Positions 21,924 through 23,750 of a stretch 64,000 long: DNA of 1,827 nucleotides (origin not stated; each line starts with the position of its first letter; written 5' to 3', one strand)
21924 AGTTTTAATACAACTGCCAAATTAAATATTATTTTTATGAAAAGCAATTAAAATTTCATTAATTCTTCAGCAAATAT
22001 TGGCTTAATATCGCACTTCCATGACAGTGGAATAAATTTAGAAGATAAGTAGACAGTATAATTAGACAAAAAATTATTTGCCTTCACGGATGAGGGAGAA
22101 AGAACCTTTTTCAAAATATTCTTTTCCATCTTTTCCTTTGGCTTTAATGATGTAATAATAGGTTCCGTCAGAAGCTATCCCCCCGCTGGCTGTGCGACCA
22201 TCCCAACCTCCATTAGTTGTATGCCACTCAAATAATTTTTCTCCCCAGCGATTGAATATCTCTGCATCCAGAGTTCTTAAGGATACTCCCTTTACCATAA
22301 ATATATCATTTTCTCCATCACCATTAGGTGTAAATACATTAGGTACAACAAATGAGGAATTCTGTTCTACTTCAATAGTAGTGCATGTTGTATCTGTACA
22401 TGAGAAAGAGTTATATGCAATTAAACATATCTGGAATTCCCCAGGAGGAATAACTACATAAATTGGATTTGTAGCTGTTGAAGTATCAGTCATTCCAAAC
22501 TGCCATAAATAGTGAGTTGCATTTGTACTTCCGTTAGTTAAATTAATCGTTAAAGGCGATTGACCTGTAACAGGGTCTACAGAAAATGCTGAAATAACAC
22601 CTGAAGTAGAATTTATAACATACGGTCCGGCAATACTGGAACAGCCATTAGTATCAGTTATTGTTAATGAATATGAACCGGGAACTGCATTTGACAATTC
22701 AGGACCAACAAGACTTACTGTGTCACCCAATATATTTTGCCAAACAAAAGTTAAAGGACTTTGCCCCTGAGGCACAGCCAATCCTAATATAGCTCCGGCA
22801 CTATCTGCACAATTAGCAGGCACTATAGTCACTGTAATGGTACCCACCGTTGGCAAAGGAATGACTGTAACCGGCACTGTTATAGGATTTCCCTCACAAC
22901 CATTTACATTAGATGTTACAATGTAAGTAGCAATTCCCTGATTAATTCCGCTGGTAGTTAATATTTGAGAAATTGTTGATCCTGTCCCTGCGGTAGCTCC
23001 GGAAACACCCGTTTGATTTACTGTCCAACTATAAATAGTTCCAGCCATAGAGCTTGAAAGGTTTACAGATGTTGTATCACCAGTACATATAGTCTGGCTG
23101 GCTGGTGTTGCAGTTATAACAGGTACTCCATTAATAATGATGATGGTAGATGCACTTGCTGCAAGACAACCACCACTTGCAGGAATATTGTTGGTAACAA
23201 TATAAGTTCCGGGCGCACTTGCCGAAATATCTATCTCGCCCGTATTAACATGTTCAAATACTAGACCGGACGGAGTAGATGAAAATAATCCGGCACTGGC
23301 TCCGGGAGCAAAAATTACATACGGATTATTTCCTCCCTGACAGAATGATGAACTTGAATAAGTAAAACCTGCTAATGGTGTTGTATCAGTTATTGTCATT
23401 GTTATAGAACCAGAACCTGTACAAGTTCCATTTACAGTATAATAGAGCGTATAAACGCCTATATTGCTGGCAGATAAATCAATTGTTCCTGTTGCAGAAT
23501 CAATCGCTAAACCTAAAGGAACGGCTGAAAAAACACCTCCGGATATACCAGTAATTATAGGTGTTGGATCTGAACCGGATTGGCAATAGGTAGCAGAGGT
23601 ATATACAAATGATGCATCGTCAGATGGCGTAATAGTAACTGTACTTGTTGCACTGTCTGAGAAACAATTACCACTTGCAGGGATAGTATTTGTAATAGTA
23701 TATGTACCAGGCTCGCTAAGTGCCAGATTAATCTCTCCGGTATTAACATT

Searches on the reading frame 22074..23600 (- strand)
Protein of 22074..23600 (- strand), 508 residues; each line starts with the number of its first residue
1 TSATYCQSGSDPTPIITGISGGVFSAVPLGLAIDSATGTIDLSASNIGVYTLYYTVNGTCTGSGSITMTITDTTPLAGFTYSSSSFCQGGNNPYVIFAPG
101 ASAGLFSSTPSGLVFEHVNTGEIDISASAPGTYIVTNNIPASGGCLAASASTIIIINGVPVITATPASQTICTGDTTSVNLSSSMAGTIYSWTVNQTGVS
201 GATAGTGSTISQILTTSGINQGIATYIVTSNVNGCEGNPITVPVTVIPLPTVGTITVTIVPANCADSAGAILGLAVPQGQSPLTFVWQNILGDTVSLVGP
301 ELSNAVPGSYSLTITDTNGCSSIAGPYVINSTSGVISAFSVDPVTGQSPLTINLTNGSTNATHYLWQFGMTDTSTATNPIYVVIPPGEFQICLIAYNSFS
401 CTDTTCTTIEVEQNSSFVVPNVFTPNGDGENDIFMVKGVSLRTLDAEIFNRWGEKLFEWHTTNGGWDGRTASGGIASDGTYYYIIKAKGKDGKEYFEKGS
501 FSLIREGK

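Call 119: search_protein_families(library=pfam, proteins=[window:22074-23600:-], max_evalue=0.001)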
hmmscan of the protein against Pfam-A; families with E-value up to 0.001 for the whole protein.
window:22074-23600:- (508 aa): 4 families
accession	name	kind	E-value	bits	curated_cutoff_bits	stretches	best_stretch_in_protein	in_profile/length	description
PF13585.12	CHU_C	-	5.7e-19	68.5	27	1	419-499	3-82/86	CHU_C Type IX secretion signal domain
PF19406.5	PKD_5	-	2.8e-09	37.2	25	1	169-250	1-88/88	PKD-like domain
PF18911.6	PKD_4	-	0.00012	22.5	27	0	350-407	22-79/85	PKD domain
PF19081.6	Ig_7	-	0.00013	22.6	27.3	1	164-248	5-84/84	Ig-like domain CHU_C associated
